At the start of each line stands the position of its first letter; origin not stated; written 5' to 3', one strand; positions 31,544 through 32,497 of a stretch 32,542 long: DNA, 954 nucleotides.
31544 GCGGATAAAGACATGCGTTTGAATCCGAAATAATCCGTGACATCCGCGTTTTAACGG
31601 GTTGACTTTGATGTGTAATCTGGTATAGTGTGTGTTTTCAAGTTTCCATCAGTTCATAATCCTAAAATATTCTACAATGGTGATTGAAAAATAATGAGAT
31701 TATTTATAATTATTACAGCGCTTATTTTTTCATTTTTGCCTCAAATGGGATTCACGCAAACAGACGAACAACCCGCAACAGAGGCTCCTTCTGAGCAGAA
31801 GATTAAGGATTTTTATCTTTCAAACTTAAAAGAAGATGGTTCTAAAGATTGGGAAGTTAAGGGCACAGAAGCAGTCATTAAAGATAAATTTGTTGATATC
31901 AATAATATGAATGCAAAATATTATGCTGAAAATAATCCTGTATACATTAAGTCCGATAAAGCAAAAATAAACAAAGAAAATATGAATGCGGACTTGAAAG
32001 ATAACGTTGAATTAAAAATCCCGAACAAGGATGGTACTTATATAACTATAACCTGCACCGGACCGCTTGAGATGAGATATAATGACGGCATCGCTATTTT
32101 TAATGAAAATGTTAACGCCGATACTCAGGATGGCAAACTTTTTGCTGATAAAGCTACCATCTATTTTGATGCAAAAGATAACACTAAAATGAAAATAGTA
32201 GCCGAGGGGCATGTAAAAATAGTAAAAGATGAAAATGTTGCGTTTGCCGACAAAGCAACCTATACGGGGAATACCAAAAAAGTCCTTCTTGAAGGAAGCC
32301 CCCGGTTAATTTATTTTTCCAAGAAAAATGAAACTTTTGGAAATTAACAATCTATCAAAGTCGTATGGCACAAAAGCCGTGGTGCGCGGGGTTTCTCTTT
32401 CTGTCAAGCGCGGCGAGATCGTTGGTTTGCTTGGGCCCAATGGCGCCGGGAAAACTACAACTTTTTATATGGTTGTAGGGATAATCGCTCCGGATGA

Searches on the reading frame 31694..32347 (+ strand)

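Call 47: search_protein_families(library=pfam, proteins=[window:31694-32347:+], max_evalue=0.00001)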
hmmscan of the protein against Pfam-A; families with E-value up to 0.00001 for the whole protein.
window:31694-32347:+ (217 aa): 2 families
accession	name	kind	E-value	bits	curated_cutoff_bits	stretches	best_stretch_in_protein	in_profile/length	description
PF03968.19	LptD_N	-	1.6e-12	48.1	20.4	1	125-216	7-102/113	LptA/(LptD N-terminal domain) LPS transport protein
PF06835.18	LptC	-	5.9e-08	33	21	1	3-120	3-122/175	Lipopolysaccharide-assembly, LptC-related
